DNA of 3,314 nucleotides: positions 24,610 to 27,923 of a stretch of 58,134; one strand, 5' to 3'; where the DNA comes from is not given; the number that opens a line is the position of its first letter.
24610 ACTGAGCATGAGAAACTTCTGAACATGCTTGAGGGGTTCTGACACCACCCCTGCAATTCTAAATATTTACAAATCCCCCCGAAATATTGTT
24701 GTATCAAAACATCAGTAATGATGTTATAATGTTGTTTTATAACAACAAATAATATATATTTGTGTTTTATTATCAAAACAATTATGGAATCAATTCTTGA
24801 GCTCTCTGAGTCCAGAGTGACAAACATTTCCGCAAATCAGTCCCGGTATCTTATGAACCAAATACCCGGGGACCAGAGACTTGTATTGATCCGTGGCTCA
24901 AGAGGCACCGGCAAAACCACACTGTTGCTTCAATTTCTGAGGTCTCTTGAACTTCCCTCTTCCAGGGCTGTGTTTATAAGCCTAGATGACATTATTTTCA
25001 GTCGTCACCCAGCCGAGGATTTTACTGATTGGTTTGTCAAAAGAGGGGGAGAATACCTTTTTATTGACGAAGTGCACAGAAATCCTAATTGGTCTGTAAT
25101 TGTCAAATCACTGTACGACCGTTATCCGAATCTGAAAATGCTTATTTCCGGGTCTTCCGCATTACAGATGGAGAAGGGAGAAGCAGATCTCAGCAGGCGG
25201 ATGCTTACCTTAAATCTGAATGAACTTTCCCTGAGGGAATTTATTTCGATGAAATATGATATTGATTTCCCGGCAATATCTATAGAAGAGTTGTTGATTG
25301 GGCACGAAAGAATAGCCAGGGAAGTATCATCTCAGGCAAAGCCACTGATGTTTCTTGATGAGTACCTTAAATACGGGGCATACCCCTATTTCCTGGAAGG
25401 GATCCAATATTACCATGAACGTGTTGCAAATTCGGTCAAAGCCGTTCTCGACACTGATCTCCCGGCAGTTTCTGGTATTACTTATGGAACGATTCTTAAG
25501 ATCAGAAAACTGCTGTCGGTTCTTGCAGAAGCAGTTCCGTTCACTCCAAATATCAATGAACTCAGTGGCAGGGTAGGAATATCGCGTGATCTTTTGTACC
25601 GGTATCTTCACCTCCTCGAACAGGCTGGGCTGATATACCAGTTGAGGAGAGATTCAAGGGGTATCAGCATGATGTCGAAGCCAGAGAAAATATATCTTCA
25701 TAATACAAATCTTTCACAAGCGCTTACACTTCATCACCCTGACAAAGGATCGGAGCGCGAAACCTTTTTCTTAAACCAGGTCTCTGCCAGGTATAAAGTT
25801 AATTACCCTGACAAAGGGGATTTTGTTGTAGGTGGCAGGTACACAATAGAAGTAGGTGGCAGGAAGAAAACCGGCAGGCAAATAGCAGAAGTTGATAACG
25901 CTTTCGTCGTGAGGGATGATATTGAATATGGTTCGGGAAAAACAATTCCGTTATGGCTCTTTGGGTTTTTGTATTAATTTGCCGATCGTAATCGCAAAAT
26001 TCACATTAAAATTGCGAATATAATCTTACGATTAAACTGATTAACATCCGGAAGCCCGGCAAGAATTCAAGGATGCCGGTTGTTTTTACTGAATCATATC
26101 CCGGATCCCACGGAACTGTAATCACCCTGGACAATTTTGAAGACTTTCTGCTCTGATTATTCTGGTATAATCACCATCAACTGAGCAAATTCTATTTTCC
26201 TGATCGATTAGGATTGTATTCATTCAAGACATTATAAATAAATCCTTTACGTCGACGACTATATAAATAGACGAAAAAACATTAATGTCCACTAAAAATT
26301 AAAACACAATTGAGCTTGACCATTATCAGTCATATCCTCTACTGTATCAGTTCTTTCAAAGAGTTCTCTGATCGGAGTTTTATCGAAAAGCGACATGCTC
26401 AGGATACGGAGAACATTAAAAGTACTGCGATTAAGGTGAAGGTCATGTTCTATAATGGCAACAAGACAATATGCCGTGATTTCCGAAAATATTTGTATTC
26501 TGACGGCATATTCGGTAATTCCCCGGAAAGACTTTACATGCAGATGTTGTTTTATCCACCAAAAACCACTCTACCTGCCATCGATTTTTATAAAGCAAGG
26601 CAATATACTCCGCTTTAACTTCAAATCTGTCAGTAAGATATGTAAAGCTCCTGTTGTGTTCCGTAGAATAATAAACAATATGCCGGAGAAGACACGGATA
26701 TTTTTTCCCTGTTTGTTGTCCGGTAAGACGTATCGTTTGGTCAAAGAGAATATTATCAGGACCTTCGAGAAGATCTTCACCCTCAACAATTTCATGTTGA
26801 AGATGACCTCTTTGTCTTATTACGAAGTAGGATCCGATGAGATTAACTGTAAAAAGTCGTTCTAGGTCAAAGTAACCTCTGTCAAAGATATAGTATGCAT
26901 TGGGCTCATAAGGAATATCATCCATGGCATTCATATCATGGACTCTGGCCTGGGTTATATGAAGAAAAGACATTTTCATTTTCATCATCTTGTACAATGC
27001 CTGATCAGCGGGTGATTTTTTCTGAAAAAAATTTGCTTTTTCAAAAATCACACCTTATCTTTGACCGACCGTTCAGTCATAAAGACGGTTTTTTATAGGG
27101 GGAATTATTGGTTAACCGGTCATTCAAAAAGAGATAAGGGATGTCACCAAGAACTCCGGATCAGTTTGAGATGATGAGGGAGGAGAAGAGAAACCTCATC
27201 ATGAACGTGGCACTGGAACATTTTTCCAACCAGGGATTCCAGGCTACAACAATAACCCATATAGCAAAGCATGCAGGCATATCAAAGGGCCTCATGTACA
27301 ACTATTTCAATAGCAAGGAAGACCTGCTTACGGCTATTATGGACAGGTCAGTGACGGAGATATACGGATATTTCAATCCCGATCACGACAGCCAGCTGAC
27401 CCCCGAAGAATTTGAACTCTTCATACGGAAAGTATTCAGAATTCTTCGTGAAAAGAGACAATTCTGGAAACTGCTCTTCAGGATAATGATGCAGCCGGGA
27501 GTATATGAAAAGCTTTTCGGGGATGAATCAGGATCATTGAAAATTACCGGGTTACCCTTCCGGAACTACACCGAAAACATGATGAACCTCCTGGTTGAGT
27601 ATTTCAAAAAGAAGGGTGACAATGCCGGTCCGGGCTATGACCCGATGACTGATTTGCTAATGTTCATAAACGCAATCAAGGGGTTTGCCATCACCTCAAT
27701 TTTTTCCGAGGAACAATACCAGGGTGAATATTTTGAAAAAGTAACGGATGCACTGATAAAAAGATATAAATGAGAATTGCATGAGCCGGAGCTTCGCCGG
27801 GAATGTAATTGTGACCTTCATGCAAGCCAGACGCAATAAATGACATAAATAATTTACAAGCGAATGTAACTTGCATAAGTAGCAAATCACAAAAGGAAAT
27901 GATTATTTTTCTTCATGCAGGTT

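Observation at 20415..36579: Dispersed ~65-75 nt hairpin element family, always co-oriented with a gene and ending 19-25 nt before its start codon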

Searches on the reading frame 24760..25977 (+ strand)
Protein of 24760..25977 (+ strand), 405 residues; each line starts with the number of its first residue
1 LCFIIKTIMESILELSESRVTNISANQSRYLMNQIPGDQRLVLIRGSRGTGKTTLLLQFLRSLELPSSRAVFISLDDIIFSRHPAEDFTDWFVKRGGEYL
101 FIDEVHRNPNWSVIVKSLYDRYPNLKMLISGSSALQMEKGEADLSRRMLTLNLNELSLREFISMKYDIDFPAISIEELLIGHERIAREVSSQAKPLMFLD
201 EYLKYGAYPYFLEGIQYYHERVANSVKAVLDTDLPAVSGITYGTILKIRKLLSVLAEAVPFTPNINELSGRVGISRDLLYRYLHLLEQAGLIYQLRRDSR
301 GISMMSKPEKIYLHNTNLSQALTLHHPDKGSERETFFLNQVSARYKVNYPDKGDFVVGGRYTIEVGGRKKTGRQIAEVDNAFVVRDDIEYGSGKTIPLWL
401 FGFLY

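Call 10: search_protein_families(library=pfam, proteins=[window:24760-25977:+], max_evalue=0.001)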
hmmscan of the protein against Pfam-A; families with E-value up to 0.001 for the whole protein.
window:24760-25977:+ (405 aa): 5 families
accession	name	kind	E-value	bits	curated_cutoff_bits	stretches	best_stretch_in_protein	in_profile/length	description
PF13173.12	AAA_14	-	7.9e-28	97.5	27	1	39-161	2-128/129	AAA domain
PF13635.12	DUF4143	-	9.1e-06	25.9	28.1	1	244-346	12-123/160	Domain of unknown function (DUF4143)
PF25199.1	nSTAND_NTPase5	-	1.6e-05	25.2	34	1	33-119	35-120/145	Novel STAND NTPase 5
PF13191.12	AAA_16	-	5.9e-05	24.1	32.6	1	37-71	22-54/167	AAA ATPase domain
PF12775.13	AAA_7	-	0.00033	20.7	25.8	1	14-74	8-68/181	P-loop containing dynein motor region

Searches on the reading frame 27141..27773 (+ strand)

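Call 10: search_protein_families(library=pfam, proteins=[window:27141-27773:+], max_evalue=0.001)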
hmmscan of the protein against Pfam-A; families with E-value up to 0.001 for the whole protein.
window:27141-27773:+ (210 aa): 1 family
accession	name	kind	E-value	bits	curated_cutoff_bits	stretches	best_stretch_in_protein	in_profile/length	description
PF00440.29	TetR_N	-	8.1e-16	58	24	1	20-66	1-47/47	Bacterial regulatory proteins, tetR family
